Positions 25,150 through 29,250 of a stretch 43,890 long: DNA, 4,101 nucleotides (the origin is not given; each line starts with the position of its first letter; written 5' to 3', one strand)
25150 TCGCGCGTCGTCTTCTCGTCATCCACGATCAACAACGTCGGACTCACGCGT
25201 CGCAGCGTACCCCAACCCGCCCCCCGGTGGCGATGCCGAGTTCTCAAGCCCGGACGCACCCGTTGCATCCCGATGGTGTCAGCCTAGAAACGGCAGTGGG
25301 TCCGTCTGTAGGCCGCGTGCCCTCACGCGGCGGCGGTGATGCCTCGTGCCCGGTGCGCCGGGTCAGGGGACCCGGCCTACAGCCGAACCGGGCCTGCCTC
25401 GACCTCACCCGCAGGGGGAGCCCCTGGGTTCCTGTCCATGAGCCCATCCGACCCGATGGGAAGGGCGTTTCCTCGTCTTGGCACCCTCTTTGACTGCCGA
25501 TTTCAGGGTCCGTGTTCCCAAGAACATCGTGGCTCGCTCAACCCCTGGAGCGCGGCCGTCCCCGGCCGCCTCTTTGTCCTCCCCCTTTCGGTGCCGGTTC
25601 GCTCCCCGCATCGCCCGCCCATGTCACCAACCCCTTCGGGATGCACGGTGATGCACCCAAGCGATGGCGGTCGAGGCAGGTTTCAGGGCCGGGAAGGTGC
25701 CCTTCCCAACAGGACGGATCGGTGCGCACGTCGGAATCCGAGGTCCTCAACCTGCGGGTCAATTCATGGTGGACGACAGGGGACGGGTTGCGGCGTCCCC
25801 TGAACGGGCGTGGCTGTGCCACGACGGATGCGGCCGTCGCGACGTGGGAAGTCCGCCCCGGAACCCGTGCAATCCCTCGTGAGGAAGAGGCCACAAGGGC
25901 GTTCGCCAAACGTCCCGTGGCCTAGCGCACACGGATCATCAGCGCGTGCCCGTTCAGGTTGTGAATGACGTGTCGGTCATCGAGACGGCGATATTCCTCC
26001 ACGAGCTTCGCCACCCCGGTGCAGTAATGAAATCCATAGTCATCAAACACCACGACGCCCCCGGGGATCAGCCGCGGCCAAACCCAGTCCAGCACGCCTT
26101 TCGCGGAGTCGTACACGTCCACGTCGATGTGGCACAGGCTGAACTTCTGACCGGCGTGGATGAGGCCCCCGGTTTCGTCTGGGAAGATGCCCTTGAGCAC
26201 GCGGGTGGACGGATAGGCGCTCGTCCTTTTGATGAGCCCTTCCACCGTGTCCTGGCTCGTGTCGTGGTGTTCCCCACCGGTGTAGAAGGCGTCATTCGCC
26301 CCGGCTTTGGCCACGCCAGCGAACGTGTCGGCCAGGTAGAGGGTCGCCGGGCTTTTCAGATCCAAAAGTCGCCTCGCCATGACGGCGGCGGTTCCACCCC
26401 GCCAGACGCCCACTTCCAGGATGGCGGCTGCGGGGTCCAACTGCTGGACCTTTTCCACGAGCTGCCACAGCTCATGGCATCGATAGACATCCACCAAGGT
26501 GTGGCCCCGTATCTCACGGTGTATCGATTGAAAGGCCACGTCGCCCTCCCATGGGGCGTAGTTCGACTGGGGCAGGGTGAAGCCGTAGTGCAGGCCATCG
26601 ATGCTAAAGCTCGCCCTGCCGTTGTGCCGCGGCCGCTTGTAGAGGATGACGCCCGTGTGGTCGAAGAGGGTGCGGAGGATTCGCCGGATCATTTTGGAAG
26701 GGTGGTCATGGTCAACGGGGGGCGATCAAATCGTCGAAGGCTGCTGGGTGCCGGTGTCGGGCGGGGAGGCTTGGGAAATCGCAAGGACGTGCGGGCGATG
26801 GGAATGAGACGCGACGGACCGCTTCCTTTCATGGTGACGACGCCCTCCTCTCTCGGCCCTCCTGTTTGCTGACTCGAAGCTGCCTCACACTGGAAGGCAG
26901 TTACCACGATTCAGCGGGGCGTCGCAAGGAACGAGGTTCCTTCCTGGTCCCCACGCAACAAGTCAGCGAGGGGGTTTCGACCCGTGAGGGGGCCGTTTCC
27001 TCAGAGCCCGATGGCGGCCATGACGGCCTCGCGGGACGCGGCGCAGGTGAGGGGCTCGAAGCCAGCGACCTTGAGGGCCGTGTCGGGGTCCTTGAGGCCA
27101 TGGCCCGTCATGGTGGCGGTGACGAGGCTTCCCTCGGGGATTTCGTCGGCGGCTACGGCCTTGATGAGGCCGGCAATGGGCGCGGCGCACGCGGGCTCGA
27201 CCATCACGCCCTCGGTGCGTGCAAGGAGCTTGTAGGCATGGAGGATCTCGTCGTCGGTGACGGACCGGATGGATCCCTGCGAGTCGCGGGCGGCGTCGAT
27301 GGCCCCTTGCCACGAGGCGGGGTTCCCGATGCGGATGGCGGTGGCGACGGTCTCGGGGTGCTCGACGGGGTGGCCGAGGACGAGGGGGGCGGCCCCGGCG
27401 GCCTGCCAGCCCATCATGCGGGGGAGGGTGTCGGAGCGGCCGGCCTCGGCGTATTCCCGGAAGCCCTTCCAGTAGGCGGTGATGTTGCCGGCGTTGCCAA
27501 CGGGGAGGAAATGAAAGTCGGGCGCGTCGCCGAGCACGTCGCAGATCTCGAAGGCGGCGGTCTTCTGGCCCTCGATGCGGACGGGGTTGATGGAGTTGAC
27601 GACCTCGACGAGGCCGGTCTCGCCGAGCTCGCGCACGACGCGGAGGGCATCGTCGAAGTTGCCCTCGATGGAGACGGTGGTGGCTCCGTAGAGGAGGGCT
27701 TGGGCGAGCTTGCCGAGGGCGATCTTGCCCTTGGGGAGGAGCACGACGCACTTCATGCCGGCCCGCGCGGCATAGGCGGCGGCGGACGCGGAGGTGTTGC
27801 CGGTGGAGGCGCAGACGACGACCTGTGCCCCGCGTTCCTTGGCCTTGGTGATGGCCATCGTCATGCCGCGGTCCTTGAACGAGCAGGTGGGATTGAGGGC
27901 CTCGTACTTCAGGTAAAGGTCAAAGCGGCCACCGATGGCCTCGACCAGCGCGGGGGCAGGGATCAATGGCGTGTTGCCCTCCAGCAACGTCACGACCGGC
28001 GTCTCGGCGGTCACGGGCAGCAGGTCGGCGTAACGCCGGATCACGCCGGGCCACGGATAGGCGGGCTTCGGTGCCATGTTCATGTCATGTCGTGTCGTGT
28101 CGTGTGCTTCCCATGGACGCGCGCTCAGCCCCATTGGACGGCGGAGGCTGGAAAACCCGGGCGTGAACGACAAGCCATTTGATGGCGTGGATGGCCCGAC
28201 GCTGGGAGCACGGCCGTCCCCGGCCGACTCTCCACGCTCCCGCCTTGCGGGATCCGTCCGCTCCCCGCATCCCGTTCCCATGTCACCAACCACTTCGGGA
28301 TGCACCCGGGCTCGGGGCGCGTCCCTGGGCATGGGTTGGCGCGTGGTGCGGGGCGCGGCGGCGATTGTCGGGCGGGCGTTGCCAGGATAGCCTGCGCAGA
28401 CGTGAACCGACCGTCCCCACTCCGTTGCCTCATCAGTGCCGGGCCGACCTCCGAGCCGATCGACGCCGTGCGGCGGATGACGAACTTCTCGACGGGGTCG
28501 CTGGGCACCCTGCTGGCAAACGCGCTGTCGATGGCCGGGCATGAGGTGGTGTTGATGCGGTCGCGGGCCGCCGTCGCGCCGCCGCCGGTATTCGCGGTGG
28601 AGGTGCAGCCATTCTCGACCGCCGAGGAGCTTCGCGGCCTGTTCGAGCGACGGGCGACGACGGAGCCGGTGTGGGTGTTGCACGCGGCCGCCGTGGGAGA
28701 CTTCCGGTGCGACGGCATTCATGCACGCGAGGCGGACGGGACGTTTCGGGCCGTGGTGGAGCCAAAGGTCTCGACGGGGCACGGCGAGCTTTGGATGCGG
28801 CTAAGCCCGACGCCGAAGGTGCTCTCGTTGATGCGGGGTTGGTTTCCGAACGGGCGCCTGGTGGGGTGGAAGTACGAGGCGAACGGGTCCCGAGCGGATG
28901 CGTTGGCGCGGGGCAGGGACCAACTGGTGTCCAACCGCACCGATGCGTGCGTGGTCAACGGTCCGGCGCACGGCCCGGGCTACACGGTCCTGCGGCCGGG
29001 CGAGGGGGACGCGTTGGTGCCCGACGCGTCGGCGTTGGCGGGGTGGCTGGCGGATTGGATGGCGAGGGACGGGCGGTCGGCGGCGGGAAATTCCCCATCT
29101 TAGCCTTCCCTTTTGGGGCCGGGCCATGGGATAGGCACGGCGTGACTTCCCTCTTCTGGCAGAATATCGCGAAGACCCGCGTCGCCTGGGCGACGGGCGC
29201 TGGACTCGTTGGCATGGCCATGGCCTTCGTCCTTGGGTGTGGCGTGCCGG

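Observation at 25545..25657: Conserved ~110-nt multi-hairpin element present twice (second copy 28202-28307); not a family I recognise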

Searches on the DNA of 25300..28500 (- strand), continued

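Call 65: search_with_rna_model(model_id=R1, sources=[L110], max_evalue=1, show_alignments=1)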
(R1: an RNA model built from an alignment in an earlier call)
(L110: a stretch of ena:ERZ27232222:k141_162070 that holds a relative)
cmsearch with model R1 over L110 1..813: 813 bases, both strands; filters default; matches with E-value up to 1: 1.
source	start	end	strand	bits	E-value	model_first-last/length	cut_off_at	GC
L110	4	163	+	76.2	2.8e-17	1-159/159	no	0.64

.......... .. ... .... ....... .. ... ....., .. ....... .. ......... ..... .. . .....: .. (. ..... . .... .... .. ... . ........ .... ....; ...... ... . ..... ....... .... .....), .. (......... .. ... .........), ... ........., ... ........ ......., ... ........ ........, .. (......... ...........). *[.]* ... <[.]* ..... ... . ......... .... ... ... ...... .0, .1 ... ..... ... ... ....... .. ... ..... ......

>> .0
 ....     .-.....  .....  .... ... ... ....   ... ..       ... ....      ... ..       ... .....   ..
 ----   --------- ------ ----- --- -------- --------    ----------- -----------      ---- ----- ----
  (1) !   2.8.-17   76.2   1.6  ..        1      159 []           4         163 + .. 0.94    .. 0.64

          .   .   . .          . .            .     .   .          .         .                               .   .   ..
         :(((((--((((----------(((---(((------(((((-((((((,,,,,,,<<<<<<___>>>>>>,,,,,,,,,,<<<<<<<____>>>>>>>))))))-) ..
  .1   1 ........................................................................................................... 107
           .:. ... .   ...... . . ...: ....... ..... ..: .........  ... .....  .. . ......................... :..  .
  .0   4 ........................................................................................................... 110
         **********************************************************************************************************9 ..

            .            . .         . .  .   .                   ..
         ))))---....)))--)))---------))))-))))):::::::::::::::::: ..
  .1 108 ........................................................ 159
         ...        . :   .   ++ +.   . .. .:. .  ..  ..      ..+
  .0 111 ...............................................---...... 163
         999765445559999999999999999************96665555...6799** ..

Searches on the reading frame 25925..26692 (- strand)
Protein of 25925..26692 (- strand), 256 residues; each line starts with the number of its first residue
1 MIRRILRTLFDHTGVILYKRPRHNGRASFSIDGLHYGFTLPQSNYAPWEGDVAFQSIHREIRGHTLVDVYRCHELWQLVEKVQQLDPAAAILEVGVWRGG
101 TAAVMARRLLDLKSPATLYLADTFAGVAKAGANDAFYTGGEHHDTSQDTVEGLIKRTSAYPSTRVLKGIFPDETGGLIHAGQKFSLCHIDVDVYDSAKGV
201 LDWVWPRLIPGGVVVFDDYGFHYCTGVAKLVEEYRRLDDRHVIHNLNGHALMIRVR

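Call 17: search_protein_families(library=pfam, proteins=[window:25925-26692:-])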
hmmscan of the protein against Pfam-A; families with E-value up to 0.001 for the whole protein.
window:25925-26692:- (256 aa): 2 families
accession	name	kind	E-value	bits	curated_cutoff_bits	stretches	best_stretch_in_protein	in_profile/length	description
PF05711.17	TylF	-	1.5e-22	80.5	23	1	62-237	66-245/264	Macrocin-O-methyltransferase (TylF)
PF13578.12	Methyltransf_24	-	4.3e-13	50.5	26.3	1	92-219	1-105/105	Methyltransferase domain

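Call 26: find_encoding_contigs(protein=window:25925-26692:-, flank=10000, max_places=6)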
Protein window:25925-26692:- (256 aa): 23 contigs read that carry it; 6 places shown.
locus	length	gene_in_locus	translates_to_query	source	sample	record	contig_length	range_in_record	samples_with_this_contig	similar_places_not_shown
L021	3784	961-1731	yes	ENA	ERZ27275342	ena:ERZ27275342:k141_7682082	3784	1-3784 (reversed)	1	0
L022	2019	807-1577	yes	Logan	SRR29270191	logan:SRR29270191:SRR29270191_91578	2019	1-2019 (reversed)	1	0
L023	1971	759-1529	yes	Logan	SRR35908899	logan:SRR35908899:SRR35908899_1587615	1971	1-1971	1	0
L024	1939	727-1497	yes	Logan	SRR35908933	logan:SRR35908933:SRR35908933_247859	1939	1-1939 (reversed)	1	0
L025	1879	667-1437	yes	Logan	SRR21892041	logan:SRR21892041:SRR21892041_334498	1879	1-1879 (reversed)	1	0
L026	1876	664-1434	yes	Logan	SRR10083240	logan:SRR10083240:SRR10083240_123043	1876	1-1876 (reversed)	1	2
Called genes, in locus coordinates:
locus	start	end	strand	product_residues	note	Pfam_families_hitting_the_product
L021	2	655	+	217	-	?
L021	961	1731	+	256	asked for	PF05711:TylF, PF13578:Methyltransf_24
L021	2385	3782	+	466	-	?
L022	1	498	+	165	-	?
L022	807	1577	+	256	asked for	PF05711:TylF, PF13578:Methyltransf_24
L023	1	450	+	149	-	?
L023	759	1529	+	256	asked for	PF05711:TylF, PF13578:Methyltransf_24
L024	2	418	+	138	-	?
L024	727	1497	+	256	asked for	PF05711:TylF, PF13578:Methyltransf_24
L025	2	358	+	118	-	?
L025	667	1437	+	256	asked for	PF05711:TylF, PF13578:Methyltransf_24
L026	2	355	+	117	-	?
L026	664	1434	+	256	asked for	PF05711:TylF, PF13578:Methyltransf_24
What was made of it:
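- Assemblies break at the repeats (call 26).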

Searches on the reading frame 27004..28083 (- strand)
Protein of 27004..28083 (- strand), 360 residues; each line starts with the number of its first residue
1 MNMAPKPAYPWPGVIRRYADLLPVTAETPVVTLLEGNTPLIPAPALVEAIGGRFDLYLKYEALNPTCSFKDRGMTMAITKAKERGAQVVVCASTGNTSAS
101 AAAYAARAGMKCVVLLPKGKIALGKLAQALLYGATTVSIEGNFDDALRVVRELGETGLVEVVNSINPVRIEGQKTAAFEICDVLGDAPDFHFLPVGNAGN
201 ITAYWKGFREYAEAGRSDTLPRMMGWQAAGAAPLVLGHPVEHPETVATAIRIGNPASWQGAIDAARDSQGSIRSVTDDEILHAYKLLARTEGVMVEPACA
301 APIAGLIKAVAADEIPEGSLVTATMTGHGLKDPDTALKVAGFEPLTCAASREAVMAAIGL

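Call 17: search_protein_families(library=pfam, proteins=[window:27004-28083:-])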
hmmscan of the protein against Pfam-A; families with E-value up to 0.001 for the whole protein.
seq(360 aa): 1 family
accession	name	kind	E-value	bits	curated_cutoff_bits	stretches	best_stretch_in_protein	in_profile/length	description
PF00291.31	PALP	-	5.2e-75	253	35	1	31-327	1-295/295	Pyridoxal-phosphate dependent enzyme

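Call 25: find_encoding_contigs(protein=window:27004-28083:-, flank=10000, max_places=6)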
Protein seq(360 aa) (360 aa): no gene with exactly this product is on record in the collection.

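Call 38: find_related_loci(query=window:27004-28083:-, collection=genome_contigs, flank=6000)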
Query seq(360 aa) (360 aa) in genome_contigs; peptide patterns used: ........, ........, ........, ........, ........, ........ (x = any residue, [..] = any of these).
600 stretches matched a pattern (row limit reached: there are more); 589 encode a relative of the query (tblastn E <= 1e-3); the best 80 are kept; 80 distinct loci.
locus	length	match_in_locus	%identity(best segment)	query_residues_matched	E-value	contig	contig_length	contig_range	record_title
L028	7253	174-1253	88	1-360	0e+0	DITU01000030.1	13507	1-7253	MAG TPA_asm: Verrucomicrobia bacterium UBA6176 UBA6176_contig_157392, whole genome shotgun sequence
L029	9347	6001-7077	86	1-359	0e+0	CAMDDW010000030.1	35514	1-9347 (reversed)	MAG: Akkermansia muciniphila isolate MaH-09apr19-217 genome assembly, contig: MaH-09apr19-C2556, whole genome shotgun se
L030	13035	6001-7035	88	1-345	0e+0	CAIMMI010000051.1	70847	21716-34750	MAG: uncultured Verrucomicrobia bacterium isolate Ja1_bin-3224 genome assembly, contig: bin-3224:051/362, whole genome s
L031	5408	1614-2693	83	1-360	0e+0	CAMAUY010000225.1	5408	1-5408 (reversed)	MAG: Akkermansia muciniphila isolate AH-24oct19-145 genome assembly, contig: AH-24oct19-C39360, whole genome shotgun seq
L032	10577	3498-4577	78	1-360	0e+0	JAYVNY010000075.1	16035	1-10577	MAG: Akkermansia sp. isolate GL65_UP_concoct_5 GL65_UP_concoct_5_74, whole genome shotgun sequence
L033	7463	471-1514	78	13-360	1e-174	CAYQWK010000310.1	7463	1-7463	MAG TPA_asm: uncultured Bifidobacteriaceae bacterium isolate SRP257259_co1_135 genome assembly, contig: NODE_16377_lengt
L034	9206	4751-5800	75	11-360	8e-172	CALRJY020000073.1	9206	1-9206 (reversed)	MAG: Chitinophaga pinensis isolate JJ-GEL11-19-2-m1-bin235 genome assembly, contig: JJ-R1525-126-C188, whole genome shot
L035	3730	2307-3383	71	2-360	3e-176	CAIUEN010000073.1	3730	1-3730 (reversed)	MAG: uncultured Verrucomicrobiales bacterium isolate Ki1-2-7m_bin-060 genome assembly, contig: bin-060:073/535, whole ge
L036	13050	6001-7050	76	11-360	9e-169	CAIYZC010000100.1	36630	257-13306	MAG: uncultured Pedosphaera sp. isolate Umea_bin-10158 genome assembly, contig: bin-10158:100/870, whole genome shotgun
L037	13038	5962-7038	70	2-360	8e-165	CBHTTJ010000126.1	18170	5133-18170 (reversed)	MAG TPA_asm: uncultured bacterium isolate ERR14722427_binner23_Refined_58 genome assembly, contig: ERZ27336822.1436, who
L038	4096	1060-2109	73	11-360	4e-164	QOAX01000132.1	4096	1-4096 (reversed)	MAG: Verrucomicrobia bacterium isolate MAG 15 Ga0232646_1008598, whole genome shotgun sequence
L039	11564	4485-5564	68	1-360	2e-158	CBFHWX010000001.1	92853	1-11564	MAG: Limisphaerales bacterium isolate Co_bin_191_indper genome assembly, contig: Co_bin_191_indper_c1, whole genome shot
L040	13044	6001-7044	64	13-360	6e-145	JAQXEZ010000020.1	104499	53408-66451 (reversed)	MAG: Candidatus Thalassarchaeaceae archaeon isolate cluster2-bin.139 k141_883002, whole genome shotgun sequence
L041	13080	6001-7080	61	1-360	2e-144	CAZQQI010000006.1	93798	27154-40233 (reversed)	MAG TPA_asm: uncultured Planctomycetales bacterium isolate SRP252850_co1_290 genome assembly, contig: NODE_193_length_93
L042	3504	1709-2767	66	5-360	2e-147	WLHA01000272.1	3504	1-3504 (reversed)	MAG: Actinomycetota bacterium isolate UFOp-RE-4nov15-119 RE-4nov15-119-c272, whole genome shotgun sequence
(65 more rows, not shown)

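Call 90: find_encoding_contigs(protein=window:27004-28077:-, flank=3000, max_places=10)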
Protein seq(358 aa) (358 aa): no gene with exactly this product is on record in the collection.
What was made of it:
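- Tried and rejected: Two attempts failed, probably because of a different start-codon call (calls 25, 90).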

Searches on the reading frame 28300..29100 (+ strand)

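Call 17: search_protein_families(library=pfam, proteins=[window:28300-29100:+])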
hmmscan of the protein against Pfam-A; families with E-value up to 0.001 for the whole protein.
seq(267 aa): 1 family
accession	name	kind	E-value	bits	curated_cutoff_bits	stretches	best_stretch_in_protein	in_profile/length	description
PF04127.22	DFP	-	3.6e-24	86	22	1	42-221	5-168/186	DNA/pantothenate metabolism flavoprotein C-terminal domain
